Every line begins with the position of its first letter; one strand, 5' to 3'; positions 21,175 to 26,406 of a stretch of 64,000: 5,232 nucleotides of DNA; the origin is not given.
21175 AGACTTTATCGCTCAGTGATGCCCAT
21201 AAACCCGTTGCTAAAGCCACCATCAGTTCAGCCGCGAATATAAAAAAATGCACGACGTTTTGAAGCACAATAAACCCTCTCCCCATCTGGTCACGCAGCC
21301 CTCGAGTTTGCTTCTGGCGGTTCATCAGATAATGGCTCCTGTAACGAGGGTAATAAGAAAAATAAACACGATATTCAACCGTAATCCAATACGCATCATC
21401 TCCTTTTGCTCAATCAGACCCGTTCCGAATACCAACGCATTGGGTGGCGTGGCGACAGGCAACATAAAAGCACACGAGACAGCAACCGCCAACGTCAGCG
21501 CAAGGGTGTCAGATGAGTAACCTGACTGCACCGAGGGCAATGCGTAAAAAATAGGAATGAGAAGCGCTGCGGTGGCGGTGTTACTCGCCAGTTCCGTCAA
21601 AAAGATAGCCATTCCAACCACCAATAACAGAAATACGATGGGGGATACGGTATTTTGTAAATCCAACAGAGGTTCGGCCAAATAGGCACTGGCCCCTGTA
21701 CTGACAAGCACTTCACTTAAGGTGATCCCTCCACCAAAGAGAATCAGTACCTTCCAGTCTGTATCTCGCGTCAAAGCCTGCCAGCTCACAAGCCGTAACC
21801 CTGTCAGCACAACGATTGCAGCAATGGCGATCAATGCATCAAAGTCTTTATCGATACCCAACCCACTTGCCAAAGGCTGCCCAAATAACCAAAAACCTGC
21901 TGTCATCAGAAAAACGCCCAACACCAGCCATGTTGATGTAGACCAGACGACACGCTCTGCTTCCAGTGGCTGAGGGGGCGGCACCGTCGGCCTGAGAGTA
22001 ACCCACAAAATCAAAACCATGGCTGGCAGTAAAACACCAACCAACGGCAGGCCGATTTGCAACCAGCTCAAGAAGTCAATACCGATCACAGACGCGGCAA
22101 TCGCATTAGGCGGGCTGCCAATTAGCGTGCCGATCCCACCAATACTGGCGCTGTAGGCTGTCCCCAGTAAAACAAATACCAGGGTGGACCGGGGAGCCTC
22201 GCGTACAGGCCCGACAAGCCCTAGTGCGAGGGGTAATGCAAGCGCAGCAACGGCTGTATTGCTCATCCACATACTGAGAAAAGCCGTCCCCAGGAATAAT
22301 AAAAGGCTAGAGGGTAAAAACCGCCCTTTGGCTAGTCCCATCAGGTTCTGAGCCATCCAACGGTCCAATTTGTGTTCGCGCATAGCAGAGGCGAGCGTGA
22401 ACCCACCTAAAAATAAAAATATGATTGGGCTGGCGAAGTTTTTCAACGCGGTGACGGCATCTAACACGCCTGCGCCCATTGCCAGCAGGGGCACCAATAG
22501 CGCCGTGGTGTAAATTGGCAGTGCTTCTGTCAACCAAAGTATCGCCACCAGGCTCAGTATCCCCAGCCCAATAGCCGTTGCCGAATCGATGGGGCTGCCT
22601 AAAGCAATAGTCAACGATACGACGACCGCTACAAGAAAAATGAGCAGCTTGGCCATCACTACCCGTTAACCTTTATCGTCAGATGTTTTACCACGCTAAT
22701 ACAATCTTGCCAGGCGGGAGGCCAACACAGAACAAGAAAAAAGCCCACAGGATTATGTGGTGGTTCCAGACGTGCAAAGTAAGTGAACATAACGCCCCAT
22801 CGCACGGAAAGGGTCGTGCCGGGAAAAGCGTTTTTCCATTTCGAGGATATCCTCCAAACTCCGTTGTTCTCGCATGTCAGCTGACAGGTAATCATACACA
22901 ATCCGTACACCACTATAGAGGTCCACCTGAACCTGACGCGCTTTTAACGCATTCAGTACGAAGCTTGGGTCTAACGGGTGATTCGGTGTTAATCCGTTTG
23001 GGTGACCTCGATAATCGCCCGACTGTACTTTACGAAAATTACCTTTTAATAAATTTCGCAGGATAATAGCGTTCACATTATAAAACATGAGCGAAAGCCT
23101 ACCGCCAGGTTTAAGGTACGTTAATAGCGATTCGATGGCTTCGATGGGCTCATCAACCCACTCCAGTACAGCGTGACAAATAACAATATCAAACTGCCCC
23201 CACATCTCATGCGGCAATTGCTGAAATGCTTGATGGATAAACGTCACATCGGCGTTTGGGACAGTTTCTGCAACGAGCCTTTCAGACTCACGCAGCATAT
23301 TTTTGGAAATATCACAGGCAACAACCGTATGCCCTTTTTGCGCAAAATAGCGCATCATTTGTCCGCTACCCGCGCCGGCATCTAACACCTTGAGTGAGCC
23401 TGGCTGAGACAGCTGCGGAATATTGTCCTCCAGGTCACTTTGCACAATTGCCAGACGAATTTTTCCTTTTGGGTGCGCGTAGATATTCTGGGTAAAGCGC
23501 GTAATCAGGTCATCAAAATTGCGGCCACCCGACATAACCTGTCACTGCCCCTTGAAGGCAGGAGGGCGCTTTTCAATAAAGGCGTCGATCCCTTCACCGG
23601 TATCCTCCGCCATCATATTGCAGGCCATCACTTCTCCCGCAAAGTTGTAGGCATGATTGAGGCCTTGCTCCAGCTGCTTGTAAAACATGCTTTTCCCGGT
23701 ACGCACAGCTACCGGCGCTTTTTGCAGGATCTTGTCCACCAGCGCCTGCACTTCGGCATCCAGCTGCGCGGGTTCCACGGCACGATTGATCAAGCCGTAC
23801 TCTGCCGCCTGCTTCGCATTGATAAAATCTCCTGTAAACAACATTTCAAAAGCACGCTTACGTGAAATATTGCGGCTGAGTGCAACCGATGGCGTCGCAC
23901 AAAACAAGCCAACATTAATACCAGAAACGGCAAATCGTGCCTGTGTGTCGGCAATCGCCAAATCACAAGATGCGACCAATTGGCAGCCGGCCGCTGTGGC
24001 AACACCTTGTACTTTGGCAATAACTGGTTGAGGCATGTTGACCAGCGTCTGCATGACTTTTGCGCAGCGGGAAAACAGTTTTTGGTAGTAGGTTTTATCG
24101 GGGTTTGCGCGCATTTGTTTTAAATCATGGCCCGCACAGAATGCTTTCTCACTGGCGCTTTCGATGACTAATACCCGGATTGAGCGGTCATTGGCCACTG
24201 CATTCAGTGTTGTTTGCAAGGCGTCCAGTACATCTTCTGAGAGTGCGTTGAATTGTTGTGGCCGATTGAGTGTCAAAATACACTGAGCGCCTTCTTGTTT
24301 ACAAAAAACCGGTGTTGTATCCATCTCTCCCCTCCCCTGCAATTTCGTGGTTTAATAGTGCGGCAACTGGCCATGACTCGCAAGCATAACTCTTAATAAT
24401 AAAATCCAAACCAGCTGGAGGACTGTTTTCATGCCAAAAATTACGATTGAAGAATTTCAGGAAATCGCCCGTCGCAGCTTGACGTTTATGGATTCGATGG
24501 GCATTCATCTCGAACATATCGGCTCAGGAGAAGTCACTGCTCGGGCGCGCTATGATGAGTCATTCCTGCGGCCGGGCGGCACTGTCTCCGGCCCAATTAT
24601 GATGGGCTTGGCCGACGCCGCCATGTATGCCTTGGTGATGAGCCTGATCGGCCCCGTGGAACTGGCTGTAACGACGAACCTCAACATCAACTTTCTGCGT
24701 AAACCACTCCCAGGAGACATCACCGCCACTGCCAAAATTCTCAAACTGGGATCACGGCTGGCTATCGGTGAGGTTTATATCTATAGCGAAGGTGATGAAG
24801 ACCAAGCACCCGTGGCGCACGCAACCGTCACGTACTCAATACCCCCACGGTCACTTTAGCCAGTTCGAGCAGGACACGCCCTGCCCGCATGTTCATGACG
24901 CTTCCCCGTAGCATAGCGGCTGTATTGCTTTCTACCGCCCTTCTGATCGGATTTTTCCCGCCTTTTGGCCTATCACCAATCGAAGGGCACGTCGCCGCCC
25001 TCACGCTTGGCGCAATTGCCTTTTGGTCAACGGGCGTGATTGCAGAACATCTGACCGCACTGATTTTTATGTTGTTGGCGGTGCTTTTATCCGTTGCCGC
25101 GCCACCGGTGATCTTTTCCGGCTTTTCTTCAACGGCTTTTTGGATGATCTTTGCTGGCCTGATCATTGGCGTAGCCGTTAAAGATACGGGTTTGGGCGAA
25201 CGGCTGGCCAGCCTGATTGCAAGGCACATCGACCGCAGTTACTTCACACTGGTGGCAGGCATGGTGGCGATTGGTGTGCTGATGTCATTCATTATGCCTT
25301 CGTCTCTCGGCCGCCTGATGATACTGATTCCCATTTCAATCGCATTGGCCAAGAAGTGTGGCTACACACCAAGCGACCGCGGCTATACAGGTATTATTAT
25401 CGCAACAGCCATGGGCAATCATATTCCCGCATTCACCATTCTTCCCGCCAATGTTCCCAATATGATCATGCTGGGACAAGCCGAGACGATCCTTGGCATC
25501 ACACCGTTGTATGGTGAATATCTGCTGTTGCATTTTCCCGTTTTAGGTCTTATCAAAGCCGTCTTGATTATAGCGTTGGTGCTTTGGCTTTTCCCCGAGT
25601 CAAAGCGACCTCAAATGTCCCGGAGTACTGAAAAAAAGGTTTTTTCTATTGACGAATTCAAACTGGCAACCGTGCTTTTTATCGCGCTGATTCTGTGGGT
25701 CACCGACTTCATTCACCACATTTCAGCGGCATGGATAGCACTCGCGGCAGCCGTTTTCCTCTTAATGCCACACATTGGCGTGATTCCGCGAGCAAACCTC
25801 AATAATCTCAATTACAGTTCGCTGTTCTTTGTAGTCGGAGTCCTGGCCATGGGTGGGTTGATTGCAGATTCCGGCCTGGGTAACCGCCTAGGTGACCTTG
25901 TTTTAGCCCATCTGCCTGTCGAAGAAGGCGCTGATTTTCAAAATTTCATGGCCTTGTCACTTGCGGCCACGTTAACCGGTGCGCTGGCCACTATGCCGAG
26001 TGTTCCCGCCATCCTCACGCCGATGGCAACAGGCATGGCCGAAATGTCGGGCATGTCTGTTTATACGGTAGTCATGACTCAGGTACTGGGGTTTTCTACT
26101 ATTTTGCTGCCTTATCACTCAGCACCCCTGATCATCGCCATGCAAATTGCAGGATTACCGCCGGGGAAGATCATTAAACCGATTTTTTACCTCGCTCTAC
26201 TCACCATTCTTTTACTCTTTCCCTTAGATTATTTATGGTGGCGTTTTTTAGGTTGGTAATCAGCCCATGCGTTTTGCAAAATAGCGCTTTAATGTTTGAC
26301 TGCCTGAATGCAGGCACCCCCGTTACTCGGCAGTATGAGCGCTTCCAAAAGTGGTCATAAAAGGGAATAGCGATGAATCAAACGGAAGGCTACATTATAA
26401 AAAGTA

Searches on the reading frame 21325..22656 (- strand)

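Call 73: search_protein_families(library=pfam, proteins=[window:21325-22656:-], max_evalue=0.00001)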
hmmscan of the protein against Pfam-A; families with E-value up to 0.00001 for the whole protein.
window:21325-22656:- (443 aa): 2 families
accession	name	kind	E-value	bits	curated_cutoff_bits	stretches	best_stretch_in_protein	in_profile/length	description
PF03600.22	CitMHS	-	7.7e-47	160.4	31.9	1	39-392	2-336/336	Citrate transporter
PF00939.25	Na_sulph_symp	-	2.2e-39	136.2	27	2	241-439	268-462/472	Sodium:sulfate symporter transmembrane region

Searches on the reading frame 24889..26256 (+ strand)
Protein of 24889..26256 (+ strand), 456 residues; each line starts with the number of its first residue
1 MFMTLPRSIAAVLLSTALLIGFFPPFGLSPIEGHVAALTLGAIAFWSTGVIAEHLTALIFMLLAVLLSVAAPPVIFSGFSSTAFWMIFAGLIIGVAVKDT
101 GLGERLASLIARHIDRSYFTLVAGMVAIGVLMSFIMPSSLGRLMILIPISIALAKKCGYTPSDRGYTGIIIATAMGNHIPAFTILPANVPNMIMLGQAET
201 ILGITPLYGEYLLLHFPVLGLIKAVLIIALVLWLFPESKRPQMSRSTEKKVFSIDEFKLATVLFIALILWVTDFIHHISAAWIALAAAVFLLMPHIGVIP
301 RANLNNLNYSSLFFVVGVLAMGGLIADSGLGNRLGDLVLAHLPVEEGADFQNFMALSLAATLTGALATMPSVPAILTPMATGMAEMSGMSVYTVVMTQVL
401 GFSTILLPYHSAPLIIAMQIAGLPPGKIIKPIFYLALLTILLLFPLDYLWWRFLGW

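Call 73: search_protein_families(library=pfam, proteins=[window:24889-26256:+], max_evalue=0.00001)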
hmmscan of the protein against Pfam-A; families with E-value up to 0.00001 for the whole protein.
window:24889-26256:+ (456 aa): 2 families
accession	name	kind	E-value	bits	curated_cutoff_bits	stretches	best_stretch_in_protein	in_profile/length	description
PF03600.22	CitMHS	-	5.1e-27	95.3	31.9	1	44-395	2-332/336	Citrate transporter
PF00939.25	Na_sulph_symp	-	1.3e-26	94.1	27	1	13-456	10-471/472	Sodium:sulfate symporter transmembrane region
